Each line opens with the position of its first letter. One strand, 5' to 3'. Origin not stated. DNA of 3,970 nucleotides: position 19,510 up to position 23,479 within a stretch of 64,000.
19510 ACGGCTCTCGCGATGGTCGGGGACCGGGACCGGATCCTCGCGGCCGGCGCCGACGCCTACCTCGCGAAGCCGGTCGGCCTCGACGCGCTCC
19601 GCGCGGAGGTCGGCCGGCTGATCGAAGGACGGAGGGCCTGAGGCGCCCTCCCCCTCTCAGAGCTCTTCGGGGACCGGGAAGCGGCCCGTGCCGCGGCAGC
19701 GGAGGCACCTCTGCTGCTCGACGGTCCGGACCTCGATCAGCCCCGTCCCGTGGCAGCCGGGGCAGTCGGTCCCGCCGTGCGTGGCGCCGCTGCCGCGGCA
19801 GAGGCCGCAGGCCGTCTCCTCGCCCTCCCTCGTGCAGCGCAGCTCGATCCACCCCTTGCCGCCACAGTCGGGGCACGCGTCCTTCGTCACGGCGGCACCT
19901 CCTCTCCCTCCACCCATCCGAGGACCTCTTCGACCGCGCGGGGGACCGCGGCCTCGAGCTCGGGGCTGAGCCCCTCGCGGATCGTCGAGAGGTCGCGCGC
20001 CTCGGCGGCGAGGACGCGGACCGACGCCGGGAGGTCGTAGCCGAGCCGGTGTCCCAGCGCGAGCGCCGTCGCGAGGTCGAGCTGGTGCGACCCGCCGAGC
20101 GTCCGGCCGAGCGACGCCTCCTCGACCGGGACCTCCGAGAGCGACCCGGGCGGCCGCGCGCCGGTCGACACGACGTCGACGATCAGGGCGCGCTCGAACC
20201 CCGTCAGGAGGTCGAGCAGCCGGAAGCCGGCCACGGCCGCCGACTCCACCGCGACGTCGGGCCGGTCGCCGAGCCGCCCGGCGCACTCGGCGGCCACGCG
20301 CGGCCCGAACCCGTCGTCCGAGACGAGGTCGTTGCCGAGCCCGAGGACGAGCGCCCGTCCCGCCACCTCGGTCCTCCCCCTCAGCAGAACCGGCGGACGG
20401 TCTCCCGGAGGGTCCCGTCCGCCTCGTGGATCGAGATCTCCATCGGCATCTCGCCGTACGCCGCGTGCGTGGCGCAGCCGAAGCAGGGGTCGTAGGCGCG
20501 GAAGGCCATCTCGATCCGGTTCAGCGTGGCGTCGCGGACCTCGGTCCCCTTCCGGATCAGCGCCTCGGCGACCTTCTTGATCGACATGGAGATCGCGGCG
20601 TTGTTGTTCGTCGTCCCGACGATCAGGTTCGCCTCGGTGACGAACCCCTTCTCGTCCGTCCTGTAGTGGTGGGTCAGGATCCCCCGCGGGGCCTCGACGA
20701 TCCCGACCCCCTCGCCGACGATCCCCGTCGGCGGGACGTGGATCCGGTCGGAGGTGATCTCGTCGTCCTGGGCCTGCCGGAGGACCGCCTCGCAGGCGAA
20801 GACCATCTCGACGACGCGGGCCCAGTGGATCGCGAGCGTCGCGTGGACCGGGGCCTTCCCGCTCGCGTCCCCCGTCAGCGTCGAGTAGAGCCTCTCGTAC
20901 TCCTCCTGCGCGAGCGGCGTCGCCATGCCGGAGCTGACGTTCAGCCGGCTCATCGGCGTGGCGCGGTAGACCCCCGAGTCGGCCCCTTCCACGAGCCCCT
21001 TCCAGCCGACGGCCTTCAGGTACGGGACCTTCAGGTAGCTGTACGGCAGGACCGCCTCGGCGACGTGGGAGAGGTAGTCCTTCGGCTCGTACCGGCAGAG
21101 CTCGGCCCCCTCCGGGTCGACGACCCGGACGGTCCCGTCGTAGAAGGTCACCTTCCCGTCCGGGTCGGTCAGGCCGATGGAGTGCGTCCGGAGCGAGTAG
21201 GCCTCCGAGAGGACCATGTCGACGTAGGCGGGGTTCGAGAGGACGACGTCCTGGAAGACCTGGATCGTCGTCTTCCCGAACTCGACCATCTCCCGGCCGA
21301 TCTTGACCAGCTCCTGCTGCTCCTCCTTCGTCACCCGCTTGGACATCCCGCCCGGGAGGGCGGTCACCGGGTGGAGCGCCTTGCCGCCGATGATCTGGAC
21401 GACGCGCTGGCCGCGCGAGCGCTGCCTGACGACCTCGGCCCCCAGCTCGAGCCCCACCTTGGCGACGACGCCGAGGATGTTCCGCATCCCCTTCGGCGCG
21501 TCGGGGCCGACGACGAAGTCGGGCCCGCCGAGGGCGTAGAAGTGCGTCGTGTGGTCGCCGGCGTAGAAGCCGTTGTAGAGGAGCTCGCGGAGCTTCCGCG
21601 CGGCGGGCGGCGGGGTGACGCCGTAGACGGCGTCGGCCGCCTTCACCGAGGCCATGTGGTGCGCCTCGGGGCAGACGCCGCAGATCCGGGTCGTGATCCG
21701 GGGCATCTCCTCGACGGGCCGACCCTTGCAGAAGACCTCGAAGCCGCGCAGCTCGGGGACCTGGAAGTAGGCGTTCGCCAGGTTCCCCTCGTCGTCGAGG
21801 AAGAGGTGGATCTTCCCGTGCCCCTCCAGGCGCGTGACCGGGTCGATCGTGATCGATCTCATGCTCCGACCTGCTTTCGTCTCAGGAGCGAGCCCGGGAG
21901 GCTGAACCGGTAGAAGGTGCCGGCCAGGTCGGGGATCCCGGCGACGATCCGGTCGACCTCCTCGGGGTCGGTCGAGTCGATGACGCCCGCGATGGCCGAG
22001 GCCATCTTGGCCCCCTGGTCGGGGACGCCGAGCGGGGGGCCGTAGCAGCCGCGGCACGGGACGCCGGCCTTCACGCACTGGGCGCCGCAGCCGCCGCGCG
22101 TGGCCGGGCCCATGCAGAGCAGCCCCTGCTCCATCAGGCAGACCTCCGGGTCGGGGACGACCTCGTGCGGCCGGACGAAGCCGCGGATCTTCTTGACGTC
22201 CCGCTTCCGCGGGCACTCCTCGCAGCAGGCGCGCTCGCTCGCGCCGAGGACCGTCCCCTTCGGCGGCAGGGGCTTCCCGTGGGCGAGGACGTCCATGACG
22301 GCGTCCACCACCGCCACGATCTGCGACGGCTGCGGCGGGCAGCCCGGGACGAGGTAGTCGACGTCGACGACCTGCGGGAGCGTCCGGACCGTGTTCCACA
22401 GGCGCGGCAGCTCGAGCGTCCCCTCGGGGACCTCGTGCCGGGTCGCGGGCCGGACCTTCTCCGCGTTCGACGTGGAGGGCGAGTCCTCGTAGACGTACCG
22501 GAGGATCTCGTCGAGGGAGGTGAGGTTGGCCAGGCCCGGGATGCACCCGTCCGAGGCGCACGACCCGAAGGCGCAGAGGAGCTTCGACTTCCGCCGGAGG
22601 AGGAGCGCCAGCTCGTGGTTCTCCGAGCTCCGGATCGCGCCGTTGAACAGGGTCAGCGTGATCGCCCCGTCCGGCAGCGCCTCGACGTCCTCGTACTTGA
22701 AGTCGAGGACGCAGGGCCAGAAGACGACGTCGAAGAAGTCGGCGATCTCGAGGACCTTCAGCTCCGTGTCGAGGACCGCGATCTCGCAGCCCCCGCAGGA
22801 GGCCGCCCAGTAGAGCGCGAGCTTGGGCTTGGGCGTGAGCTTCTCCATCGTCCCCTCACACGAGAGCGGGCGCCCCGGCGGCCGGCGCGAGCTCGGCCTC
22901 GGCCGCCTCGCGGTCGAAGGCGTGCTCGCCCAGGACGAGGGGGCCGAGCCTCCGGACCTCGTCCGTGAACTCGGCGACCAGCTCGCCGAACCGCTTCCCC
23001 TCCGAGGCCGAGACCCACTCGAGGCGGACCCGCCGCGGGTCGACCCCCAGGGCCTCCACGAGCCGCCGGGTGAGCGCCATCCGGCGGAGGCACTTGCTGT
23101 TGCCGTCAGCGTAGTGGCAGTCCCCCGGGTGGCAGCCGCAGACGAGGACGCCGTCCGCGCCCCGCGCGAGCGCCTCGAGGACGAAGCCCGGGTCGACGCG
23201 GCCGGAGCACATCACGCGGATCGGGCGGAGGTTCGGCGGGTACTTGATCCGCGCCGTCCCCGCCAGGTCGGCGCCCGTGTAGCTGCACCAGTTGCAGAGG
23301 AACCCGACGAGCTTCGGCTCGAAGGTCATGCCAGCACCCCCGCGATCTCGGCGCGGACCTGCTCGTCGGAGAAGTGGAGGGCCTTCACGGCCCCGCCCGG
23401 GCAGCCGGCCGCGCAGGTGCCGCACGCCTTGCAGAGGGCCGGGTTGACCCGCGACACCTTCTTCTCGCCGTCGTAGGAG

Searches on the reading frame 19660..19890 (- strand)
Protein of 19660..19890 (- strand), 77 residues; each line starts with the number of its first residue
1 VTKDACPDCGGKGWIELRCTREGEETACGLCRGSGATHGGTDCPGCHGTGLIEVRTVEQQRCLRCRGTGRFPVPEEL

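Call 36: search_protein_families(library=pfam, proteins=[window:19660-19890:-], max_evalue=0.0001)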
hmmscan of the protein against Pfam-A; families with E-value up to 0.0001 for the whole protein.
window:19660-19890:- (77 aa): 2 families
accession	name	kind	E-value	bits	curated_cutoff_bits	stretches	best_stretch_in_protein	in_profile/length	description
PF00684.25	DnaJ_CXXCXGXG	-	4e-06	27.4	32.7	0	28-71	1-53/65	DnaJ central domain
PF15777.11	Anti-TRAP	-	5.1e-06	26.8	32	0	25-52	10-42/59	Tryptophan RNA-binding attenuator protein inhibitory protein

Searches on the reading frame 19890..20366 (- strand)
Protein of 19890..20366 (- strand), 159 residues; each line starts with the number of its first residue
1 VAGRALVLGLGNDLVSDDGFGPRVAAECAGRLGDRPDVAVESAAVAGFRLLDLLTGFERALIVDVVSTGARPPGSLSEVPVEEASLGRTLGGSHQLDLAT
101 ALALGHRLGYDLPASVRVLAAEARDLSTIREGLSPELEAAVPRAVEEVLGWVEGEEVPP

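Call 6: search_protein_families(library=pfam, proteins=[window:19890-20366:-], max_evalue=0.01)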
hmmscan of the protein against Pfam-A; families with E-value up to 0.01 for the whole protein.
window:19890-20366:- (159 aa): 1 family
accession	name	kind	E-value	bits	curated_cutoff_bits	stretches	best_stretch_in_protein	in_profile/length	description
PF01750.23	HycI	-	1e-12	48.5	23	1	22-150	1-129/130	Hydrogenase maturation protease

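Call 7: search_protein_families(library=ncbifam, proteins=[window:19890-20366:-], max_evalue=0.001)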
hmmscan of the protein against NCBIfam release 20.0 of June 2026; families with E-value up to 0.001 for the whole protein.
window:19890-20366:- (159 aa): 7 families
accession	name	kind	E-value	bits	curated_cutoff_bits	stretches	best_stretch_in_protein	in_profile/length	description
TIGR00072.1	hydrog_prot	superfamily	1.3e-29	103.1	47.45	1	6-151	1-144/145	hydrogenase maturation protease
TIGR00130.1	frhD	equivalog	1.1e-15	58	134.95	1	4-150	4-149/153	coenzyme F420-reducing hydrogenase, FrhD protein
TIGR00140.1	hupD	subfamily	8.3e-14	51.8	151.8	1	6-149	2-144/151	HyaD/HybD family hydrogenase maturation endopeptidase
NF007777.0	PRK10466.1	equivalog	1.1e-10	41.5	190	1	4-152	2-149/164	HyaD/HybD family hydrogenase maturation endopeptidase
NF045519.1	NiFeSe_H2_mat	exception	3.7e-10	39.8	190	1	4-147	2-142/152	NiFeSe hydrogenase maturation protease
NF007616.0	PRK10264.1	equivalog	2.3e-06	27.4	261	1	4-122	5-123/195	hydrogenase 1 maturation protease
TIGR00142.1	hycI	equivalog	2.4e-05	24.1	119.1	1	6-77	2-73/146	hydrogenase maturation peptidase HycI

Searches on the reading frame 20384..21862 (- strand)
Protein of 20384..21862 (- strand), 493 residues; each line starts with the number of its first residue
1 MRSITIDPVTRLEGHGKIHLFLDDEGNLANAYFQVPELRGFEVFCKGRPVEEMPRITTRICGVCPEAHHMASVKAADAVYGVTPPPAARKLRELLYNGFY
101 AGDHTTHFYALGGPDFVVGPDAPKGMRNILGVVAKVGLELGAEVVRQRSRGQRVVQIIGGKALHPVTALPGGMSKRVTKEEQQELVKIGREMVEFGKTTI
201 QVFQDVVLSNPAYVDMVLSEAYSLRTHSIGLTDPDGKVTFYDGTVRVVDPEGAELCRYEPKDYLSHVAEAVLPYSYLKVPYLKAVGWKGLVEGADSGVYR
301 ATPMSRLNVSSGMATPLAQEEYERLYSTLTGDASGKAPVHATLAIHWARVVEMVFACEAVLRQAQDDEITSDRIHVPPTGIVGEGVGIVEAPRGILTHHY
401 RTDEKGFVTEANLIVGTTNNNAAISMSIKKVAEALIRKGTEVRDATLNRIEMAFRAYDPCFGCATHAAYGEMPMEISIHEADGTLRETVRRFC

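Call 6: search_protein_families(library=pfam, proteins=[window:20384-21862:-], max_evalue=0.01)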
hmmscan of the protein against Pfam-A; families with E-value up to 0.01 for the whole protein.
window:20384-21862:- (493 aa): 1 family
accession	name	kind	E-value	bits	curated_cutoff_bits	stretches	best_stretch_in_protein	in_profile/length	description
PF00374.24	NiFeSe_Hases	-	1e-34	120.8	25.8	2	39-117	1-79/508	Nickel-dependent hydrogenase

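Call 7: search_protein_families(library=ncbifam, proteins=[window:20384-21862:-], max_evalue=0.001)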
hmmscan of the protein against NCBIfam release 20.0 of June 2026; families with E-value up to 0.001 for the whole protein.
window:20384-21862:- (493 aa): 9 families
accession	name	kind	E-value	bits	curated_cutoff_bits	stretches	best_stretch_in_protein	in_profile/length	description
NF041785.2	VhuA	equivalog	3.6e-113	378.3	800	1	1-436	1-417/418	F420-non-reducing hydrogenase Vhu subunit A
NF033181.1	NiFeSe_hydrog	equivalog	6.3e-48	163.9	600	2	1-122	1-121/507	nickel-dependent hydrogenase large subunit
NF040828.1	sulfhyd_ShyA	equivalog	1.7e-46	158.9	700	2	4-205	3-196/415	NAD(P)-dependent hydrogenase/sulfhydrogenase 2 subunit alpha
NF045518.1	H2_NiFeSe_large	exception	4e-45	154.5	780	2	3-195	3-201/485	NiFeSe hydrogenase large subunit HysA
TIGR03295.1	frhA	equivalog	2.6e-44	151.8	392.5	2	3-208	4-197/412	coenzyme F420 hydrogenase subunit alpha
NF040832.1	sulfhyd_HydA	equivalog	2e-33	116.2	880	1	3-467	4-423/426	NADPH-dependent hydrogenase/sulfhydrogenase 1 subunit alpha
NF007778.0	PRK10467.1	equivalog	2.6e-26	92.1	969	2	3-117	4-117/567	hydrogenase 2 large subunit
NF007550.0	PRK10170.1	equivalog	1.5e-23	83.1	1101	1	2-122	17-137/597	Ni/Fe-hydrogenase large subunit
NF041786.2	VhuU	equivalog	1.9e-08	34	70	1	442-466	3-27/45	F420-non-reducing hydrogenase selenoprotein subunit VhuU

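Call 37: search_solved_structures(query=window:20384-21862:-, max_evalue=1e-10, show_alignments=1)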
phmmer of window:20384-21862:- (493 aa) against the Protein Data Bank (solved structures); distinct sequences matched with E-value up to 1e-10: 66 (the best 60 are shown).
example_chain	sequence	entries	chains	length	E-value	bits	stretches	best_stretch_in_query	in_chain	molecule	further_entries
5odc_F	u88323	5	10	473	8.6e-117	393.9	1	3-475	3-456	Methyl-viologen reducing hydrogenase subunit A | Methyl-viologen reducing hydrogenase, subunit A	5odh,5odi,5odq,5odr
7t2r_D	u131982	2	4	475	1.1e-110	373.8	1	4-488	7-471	NiFe hydrogenase large subunit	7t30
9sw2_F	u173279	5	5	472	4e-108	365.3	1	3-485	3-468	F420-non-reducing hydrogenase subunit A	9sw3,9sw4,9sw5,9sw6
9sfi_g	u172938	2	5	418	4.6e-103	348.6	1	2-435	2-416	Coenzyme F420-reducing hydrogenase, alpha subunit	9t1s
5xf9_D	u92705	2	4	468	5.9e-94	318.6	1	2-466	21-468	NAD-reducing hydrogenase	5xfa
5jsu_B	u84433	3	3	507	7e-39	137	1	3-472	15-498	Periplasmic [NiFeSe] hydrogenase, large subunit, selenocysteine-containing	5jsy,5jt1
5jsh_B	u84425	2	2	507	2.3e-37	132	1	3-472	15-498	Periplasmic [NiFeSe] hydrogenase, large subunit, selenocysteine-containing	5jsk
6rtp_B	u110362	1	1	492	3.6e-36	128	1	3-466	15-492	Periplasmic [NiFeSe] hydrogenase, large subunit, selenocysteine-containing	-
3ze6_B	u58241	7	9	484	4.8e-36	127.6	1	3-466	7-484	PERIPLASMIC [NIFESE] HYDROGENASE, LARGE SUBUNIT, SELENOCYS SELENOCYSTEINE-CONTAINING | PERIPLASMIC [NIFESE] HYDROGENASE, LARGE SUBUNIT, SELENOCYSTEINE-CONTAININ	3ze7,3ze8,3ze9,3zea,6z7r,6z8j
2wpn_B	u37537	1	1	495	5.2e-36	127.5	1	3-466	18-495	PERIPLASMIC [NIFESE] HYDROGENASE, LARGE SUBUNIT, SELENOCYSTEINE-CONTAINING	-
6z8m_B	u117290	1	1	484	3.2e-35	124.9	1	3-466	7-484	Periplasmic [NiFeSe] hydrogenase, large subunit, selenocysteine-containing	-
6z8o_B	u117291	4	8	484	3.2e-35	124.9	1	3-466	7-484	Periplasmic [NiFeSe] hydrogenase, large subunit, selenocysteine-containing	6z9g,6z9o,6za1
6ruc_B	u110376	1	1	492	3.4e-35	124.8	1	3-466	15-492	Periplasmic [NiFeSe] hydrogenase, large subunit, selenocysteine-containing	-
6ru9_B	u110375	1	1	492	3.5e-35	124.8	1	3-466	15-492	Periplasmic [NiFeSe] hydrogenase, large subunit, selenocysteine-containing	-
6qgt_A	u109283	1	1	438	2.8e-31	111.9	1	4-207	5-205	F420-reducing hydrogenase, subunit alpha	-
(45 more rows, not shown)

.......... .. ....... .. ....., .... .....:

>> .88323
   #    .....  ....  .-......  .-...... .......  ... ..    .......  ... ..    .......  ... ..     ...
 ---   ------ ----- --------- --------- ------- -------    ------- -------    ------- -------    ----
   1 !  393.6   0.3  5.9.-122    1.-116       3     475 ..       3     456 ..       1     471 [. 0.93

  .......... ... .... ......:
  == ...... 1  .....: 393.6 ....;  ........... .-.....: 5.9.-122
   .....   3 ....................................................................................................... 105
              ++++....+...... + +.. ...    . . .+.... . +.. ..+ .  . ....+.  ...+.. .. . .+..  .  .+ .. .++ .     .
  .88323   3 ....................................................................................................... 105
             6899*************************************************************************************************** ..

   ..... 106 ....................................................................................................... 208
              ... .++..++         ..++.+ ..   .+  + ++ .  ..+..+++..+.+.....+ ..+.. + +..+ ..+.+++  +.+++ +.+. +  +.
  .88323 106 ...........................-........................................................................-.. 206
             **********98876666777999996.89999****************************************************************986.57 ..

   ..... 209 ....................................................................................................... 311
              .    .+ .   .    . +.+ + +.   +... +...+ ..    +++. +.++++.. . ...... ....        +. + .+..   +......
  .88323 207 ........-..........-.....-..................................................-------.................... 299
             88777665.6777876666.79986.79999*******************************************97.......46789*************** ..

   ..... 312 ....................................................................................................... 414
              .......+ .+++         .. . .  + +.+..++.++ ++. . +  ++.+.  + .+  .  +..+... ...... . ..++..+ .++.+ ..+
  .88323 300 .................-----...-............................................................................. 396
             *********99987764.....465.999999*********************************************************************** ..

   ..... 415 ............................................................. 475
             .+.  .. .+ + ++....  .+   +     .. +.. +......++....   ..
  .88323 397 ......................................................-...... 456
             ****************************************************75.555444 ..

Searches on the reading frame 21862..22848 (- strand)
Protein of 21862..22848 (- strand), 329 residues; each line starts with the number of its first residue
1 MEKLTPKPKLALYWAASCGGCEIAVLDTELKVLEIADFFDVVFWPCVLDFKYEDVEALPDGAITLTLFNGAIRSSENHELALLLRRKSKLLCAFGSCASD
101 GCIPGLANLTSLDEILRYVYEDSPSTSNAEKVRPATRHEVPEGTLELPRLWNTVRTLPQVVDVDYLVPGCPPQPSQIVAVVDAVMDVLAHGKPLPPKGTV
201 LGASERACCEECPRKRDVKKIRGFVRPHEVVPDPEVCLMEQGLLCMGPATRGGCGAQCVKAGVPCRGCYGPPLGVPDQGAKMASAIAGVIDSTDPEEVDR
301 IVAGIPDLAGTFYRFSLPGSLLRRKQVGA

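Call 6: search_protein_families(library=pfam, proteins=[window:21862-22848:-], max_evalue=0.01)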
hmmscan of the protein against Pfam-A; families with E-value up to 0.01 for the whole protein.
window:21862-22848:- (329 aa): 1 family
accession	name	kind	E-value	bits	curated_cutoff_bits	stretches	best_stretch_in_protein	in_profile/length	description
PF01058.29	Oxidored_q6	-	2.3e-20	73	27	1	18-183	1-127/128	NADH ubiquinone oxidoreductase, 20 Kd subunit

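Call 7: search_protein_families(library=ncbifam, proteins=[window:21862-22848:-], max_evalue=0.001)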
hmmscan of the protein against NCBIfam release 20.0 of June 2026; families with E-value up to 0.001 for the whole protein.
window:21862-22848:- (329 aa): 8 families
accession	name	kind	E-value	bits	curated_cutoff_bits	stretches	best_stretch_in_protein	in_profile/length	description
NF045875.1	F420_non_VhuG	exception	1.5e-61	208.2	450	1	7-326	4-285/286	F420-non-reducing hydrogenase subunit VhuG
NF040831.1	sulfhyd_ShyD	equivalog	5.2e-18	65.5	460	2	235-275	170-210/240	NAD(P)-dependent hydrogenase/sulfhydrogenase 2 subunit delta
NF040836.1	sulfhyd_HydD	equivalog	1.4e-17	63.7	500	2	8-134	6-125/261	NADPH-dependent hydrogenase/sulfhydrogenase 1 subunit delta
TIGR03294.1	FrhG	equivalog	2.1e-13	50.5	245.5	2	12-104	6-94/228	coenzyme F420 hydrogenase subunit gamma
NF011392.0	PRK14817.1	equivalog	7.6e-05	22.5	271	0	152-180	124-152/182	NADH-quinone oxidoreductase subunit B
NF011395.0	PRK14820.1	equivalog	0.00011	22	263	1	155-187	124-156/180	NADH-quinone oxidoreductase subunit B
NF005012.1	PRK06411.1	subfamily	0.00025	20.6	116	0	152-186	122-156/166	NADH-quinone oxidoreductase subunit NuoB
TIGR01957.1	nuoB_fam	subfamily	0.00059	19.8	142.7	0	151-180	105-134/145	NADH-quinone oxidoreductase subunit B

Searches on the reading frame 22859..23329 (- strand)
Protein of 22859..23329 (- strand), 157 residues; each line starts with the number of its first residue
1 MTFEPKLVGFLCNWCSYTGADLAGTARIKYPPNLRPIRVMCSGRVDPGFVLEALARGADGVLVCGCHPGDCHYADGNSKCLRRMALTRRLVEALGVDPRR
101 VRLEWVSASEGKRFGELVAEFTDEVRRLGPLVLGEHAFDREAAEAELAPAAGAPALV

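Call 6: search_protein_families(library=pfam, proteins=[window:22859-23329:-], max_evalue=0.01)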
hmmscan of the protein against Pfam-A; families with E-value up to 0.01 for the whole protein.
window:22859-23329:- (157 aa): 1 family
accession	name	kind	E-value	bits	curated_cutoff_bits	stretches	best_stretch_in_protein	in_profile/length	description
PF02662.21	FlpD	-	2.1e-53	180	22.3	1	8-129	2-123/123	Methyl-viologen-reducing hydrogenase, delta subunit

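Call 7: search_protein_families(library=ncbifam, proteins=[window:22859-23329:-], max_evalue=0.001)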
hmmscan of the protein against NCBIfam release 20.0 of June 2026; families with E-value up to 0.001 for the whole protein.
window:22859-23329:- (157 aa): 3 families
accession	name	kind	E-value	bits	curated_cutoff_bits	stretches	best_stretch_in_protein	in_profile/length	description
NF040770.1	hetero_SS_HdrA2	exception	1.3e-52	178.9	1100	1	4-130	647-773/777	CoB-CoM heterodisulfide reductase HdrA2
NF045873.1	F420_non_VhuD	exception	1.7e-34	118.7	215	1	4-131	1-128/132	F420-non-reducing hydrogenase iron-sulfur subunit VhuD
NF041891.1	hdrA_Methbact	equivalog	8.7e-11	40.7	1300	1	6-126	645-759/762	ferredoxin:CoB-CoM heterodisulfide reductase subunit HdrA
